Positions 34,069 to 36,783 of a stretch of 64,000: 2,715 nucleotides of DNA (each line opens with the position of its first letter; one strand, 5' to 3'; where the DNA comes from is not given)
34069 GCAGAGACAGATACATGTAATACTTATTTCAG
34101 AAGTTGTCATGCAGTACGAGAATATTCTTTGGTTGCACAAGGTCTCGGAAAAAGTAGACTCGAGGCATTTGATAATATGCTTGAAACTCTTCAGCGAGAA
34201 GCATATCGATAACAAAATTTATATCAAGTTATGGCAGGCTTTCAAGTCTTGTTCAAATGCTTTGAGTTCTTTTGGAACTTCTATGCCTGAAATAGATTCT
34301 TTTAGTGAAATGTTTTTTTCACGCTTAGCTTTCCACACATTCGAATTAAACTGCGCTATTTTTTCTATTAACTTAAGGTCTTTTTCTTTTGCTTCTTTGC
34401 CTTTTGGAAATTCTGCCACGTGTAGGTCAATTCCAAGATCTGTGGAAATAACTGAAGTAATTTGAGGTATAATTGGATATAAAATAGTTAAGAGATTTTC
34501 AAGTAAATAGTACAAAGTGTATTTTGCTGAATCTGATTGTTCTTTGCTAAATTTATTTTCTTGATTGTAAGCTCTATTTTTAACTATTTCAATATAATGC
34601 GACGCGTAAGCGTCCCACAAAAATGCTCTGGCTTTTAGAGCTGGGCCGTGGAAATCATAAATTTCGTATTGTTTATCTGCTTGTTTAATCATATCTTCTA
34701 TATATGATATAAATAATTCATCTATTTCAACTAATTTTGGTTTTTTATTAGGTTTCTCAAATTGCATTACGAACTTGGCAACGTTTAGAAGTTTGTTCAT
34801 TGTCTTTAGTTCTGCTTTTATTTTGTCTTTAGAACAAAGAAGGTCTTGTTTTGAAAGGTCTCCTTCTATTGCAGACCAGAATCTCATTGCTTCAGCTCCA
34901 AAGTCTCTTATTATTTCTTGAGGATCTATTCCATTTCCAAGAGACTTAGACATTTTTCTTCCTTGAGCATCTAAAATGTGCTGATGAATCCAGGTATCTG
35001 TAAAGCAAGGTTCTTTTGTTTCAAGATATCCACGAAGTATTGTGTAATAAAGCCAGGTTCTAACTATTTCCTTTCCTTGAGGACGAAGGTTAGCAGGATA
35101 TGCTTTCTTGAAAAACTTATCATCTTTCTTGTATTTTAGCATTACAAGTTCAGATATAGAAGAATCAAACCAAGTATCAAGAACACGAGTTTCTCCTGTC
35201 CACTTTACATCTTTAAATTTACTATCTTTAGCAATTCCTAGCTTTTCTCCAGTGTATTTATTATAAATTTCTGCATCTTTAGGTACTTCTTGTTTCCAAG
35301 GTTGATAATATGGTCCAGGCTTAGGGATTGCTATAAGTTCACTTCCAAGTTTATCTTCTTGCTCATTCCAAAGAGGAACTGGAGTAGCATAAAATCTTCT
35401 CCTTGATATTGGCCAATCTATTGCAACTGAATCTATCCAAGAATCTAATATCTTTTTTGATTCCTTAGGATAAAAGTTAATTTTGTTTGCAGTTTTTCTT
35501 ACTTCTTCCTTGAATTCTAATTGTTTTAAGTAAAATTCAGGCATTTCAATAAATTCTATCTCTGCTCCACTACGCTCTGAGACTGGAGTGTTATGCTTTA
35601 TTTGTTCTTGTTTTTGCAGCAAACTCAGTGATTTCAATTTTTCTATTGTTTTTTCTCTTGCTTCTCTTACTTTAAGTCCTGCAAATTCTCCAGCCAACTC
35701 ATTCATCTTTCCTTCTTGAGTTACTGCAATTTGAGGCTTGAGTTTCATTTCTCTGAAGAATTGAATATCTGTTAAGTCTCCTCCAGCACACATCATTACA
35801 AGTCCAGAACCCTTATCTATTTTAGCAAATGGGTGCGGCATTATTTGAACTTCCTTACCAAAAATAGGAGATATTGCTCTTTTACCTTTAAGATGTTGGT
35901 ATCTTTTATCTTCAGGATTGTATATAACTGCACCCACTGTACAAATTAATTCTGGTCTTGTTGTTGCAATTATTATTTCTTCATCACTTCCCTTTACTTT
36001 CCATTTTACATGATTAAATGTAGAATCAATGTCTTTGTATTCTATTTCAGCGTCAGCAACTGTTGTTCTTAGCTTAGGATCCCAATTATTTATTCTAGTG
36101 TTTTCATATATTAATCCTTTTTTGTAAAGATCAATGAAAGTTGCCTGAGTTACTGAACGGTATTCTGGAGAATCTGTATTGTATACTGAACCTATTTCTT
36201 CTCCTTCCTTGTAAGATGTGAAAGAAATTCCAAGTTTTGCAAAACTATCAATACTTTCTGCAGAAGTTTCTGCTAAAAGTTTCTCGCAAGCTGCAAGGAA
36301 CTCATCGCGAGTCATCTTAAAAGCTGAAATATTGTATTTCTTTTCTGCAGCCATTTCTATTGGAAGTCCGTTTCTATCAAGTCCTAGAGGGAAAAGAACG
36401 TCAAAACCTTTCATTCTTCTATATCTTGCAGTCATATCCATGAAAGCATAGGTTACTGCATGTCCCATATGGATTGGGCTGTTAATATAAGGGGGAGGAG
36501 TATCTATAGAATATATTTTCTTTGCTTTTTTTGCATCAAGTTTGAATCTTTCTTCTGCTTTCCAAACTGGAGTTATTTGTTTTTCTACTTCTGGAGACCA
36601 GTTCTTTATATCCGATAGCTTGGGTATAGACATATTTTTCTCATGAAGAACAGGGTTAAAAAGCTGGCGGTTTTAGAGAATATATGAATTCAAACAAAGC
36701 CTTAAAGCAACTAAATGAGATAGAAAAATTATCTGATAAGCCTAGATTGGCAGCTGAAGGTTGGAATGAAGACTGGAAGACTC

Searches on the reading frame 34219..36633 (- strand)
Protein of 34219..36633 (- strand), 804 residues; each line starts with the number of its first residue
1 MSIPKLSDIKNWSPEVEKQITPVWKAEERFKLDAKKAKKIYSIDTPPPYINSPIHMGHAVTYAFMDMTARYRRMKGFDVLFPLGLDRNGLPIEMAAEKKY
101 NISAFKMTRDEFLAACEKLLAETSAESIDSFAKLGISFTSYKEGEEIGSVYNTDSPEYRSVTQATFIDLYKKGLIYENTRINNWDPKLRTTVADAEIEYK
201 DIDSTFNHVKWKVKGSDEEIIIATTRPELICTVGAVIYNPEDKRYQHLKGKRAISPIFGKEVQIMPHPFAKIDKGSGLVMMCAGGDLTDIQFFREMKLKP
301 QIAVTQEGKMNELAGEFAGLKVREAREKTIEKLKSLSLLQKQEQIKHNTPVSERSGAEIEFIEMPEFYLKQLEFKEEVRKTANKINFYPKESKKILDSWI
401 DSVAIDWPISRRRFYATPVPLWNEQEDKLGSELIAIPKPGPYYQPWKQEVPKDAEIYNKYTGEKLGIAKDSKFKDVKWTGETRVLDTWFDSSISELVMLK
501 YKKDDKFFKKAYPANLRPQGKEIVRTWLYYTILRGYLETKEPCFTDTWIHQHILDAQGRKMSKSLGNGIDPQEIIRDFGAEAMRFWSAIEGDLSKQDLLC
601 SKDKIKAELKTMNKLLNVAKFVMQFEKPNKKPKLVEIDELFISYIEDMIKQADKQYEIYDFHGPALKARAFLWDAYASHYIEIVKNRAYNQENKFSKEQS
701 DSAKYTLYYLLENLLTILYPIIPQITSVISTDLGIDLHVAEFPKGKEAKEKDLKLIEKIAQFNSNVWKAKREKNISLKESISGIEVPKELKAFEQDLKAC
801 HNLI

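Call 24: find_encoding_contigs(protein=window:34219-36633:-, flank=10000, max_places=1)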
Protein window:34219-36633:- (804 aa): 1 contig read that carries it; 1 place shown.
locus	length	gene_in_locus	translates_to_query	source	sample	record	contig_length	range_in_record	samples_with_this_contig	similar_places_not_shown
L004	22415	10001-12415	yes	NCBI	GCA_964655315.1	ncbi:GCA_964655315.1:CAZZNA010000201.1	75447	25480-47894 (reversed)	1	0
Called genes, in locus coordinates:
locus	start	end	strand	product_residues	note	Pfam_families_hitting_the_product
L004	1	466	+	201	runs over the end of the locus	PF00149:Metallophos, PF12850:Metallophos_2, PF14582:Metallophos_3 (faint)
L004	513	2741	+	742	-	PF01751:Toprim, PF01131:Topoisom_bac, PF01396:Zn_ribbon_Top1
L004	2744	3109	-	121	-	-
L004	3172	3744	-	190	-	PF00827:Ribosomal_L15e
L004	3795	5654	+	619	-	PF00133:tRNA-synt_1, PF01406:tRNA-synt_1e, PF09334:tRNA-synt_1g, PF00133:tRNA-synt_1, PF08264:Anticodon_1, PF01588:tRNA_bind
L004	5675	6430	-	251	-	PF01656:CbiA, PF06564:CBP_BcsQ (weak), PF10609:ParA, PF13614:AAA_31, PF00142:Fer4_NifH (weak)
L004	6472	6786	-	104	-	-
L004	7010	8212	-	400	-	PF02073:Peptidase_M29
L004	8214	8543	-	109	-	PF01849:NAC, PF19026:UBA_HYPK (weak)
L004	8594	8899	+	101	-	-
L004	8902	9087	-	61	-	-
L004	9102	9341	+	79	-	-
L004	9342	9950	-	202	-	PF00730:HhH-GPD, PF00633:HHH (faint)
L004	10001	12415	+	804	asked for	PF00133:tRNA-synt_1, PF01406:tRNA-synt_1e (faint), PF09334:tRNA-synt_1g, PF13603:tRNA-synt_1_2 (faint), PF09334:tRNA-synt_1g (weak), PF08264:Anticodon_1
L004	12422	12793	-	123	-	-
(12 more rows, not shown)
